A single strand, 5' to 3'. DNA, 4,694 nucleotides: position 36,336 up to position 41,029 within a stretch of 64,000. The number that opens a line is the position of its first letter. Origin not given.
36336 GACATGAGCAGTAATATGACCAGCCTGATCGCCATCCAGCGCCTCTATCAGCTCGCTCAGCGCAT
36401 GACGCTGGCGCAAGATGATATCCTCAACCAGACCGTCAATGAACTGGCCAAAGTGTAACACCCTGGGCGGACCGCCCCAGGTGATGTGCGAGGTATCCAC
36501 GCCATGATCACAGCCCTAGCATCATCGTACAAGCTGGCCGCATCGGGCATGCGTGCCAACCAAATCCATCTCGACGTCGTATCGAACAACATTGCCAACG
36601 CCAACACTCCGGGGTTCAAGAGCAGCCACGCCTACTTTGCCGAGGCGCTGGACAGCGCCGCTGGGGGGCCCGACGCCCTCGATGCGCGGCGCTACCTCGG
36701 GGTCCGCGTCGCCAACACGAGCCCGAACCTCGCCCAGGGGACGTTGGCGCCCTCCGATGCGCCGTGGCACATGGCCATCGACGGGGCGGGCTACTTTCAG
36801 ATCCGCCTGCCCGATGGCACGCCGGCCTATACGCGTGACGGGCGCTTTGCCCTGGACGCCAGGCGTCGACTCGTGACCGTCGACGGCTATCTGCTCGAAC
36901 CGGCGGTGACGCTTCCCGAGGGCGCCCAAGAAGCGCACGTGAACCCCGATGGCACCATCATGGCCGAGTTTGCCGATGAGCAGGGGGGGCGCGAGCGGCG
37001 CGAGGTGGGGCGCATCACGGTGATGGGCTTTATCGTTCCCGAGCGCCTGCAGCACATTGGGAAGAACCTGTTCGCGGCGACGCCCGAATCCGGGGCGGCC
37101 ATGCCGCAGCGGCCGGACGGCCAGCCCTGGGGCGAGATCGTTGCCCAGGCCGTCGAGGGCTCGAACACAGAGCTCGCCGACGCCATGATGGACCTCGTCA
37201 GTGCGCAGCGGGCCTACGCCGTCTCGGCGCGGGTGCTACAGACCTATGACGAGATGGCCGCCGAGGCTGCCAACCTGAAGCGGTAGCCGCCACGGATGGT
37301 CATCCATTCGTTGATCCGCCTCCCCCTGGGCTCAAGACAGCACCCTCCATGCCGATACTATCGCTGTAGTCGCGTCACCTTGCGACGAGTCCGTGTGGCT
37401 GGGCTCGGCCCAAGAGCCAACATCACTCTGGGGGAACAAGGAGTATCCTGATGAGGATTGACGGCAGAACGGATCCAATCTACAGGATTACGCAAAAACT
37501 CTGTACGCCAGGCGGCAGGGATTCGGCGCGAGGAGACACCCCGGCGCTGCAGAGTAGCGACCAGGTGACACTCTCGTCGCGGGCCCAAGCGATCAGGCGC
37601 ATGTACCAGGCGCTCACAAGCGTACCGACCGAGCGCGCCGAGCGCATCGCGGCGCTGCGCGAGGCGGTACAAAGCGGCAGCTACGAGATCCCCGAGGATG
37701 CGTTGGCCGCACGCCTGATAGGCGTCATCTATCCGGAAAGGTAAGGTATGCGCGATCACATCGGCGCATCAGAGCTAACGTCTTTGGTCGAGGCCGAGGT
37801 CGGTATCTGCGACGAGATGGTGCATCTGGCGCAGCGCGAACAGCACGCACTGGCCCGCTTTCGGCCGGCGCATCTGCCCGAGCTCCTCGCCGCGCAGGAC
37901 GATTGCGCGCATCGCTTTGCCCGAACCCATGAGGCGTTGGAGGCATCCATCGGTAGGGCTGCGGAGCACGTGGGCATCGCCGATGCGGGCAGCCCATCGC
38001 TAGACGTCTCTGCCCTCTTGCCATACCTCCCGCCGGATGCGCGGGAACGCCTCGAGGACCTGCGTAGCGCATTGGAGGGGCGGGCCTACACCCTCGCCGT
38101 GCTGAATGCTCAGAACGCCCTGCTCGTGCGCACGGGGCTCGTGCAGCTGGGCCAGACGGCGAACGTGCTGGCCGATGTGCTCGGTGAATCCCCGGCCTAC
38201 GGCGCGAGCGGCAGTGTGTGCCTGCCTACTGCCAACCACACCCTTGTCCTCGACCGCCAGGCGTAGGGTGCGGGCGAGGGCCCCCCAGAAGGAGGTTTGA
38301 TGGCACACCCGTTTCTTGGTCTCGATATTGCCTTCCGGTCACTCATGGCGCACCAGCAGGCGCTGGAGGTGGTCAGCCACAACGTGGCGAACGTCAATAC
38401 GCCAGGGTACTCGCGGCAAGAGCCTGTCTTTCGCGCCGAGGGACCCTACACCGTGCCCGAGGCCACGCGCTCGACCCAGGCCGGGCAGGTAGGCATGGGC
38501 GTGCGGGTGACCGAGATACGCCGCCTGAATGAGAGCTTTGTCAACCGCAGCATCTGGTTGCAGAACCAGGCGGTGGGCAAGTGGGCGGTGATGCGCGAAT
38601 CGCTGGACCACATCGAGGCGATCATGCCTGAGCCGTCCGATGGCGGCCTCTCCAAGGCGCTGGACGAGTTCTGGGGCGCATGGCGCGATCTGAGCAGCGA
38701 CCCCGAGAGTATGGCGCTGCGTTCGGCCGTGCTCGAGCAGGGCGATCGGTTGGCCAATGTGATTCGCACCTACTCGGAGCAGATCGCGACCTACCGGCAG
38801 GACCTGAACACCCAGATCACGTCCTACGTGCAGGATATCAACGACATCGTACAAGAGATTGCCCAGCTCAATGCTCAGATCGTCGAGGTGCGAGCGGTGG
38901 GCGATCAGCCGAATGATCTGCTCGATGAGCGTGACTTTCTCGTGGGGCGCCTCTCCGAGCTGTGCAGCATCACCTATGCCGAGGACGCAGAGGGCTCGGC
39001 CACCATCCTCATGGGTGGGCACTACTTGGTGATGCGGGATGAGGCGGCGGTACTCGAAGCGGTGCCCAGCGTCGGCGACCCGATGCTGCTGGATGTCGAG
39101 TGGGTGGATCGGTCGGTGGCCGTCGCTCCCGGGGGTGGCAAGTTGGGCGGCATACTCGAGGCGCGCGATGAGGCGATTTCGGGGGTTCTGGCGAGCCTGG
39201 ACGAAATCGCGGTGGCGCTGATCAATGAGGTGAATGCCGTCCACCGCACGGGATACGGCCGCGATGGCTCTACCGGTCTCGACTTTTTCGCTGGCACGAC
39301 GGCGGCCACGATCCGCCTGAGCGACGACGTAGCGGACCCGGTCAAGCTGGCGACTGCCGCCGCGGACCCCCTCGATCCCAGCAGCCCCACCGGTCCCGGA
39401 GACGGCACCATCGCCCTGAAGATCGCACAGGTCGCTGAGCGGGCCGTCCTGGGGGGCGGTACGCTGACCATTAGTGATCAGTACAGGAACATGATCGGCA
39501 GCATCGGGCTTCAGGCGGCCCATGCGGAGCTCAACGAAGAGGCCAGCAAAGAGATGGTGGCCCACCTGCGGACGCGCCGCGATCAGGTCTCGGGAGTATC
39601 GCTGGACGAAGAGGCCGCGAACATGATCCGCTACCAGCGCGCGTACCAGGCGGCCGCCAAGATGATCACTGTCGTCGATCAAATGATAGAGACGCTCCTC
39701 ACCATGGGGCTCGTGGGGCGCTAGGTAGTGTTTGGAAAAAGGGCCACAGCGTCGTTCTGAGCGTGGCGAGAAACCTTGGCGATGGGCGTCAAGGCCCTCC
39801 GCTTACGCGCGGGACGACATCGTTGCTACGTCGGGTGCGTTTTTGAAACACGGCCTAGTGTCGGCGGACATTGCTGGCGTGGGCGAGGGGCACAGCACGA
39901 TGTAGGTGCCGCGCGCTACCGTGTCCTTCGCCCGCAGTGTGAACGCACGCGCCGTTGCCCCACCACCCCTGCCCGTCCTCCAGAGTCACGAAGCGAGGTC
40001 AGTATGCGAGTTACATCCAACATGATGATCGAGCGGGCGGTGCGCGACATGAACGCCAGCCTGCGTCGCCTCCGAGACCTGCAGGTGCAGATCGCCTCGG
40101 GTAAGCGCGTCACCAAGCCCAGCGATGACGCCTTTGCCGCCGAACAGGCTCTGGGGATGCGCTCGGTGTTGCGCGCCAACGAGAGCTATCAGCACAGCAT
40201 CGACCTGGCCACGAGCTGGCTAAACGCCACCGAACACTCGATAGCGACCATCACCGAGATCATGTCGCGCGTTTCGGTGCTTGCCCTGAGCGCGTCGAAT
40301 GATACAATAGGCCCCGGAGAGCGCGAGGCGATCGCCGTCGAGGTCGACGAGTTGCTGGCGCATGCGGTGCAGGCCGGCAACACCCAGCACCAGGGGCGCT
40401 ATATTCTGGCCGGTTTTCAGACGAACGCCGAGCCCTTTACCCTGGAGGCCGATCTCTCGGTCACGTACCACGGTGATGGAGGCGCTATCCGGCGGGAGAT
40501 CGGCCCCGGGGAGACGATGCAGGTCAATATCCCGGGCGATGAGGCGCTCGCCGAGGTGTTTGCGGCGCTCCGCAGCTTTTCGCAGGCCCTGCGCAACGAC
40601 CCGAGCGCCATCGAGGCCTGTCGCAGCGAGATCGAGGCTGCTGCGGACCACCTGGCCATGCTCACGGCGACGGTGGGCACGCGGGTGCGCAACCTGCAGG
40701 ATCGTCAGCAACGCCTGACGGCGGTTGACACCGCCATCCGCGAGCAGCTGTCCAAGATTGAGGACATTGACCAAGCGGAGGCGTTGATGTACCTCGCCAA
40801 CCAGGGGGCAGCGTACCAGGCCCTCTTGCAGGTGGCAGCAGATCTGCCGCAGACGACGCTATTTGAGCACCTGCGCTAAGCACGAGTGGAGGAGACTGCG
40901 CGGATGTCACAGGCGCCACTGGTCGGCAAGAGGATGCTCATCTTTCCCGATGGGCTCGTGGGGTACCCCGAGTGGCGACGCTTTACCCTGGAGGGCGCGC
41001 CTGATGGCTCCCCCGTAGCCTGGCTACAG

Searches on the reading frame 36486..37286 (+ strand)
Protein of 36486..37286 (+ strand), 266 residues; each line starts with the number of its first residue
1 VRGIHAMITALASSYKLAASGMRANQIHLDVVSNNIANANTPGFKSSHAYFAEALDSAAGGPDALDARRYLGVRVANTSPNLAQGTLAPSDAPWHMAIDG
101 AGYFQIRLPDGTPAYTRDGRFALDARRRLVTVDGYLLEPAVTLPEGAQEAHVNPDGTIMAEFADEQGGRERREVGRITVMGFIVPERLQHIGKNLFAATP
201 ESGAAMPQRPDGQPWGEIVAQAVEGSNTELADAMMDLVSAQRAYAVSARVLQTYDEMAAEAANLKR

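Call 61: search_protein_families(library=pfam, proteins=[window:36486-37286:+], max_evalue=0.001)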
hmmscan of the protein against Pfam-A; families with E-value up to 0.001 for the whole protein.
window:36486-37286:+ (266 aa): 3 families
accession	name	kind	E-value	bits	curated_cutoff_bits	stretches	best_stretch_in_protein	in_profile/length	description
PF22692.1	LlgE_F_G_D1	-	2e-22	79.5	27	1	97-160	1-64/64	Flagellar hook protein FlgE/F/G D1 domain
PF00460.25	Flg_bb_rod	-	1e-12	48.2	20.7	1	18-45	4-31/31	Flagella basal body rod protein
PF06429.18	Flg_bbr_C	-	2.5e-12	46.5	23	1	221-264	3-46/46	Flagellar basal body rod FlgEFG protein C-terminal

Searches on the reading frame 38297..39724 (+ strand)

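Call 61: search_protein_families(library=pfam, proteins=[window:38297-39724:+], max_evalue=0.001)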
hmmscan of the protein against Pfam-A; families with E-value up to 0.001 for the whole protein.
window:38297-39724:+ (475 aa): 3 families
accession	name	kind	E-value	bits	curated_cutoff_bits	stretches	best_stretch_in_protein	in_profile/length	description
PF22638.1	FlgK_D1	-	1.3e-65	221.7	28.6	1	103-331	1-233/233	Flagellar hook-associated protein FlgK helical domain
PF06429.18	Flg_bbr_C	-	6.3e-14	51.7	23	1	431-470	7-46/46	Flagellar basal body rod FlgEFG protein C-terminal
PF00460.25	Flg_bb_rod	-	3.3e-08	33.7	20.7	1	10-38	2-30/31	Flagella basal body rod protein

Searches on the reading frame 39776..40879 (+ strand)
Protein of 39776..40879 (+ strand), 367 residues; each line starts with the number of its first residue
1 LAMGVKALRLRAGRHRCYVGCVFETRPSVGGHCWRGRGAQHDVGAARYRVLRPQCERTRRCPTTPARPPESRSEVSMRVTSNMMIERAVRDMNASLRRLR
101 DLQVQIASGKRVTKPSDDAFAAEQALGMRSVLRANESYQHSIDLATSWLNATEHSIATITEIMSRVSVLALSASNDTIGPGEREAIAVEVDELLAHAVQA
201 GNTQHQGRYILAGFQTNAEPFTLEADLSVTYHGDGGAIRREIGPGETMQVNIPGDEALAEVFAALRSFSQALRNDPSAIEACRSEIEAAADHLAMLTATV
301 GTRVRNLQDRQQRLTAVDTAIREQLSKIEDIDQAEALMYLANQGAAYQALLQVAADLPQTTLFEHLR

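Call 61: search_protein_families(library=pfam, proteins=[window:39776-40879:+], max_evalue=0.001)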
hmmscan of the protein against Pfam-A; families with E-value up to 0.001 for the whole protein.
window:39776-40879:+ (367 aa): 1 family
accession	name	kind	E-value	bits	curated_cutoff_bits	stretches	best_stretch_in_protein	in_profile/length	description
PF00669.25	Flagellin_N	-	1.2e-16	61.4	26.6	1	80-216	2-139/139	Bacterial flagellin N-terminal helical region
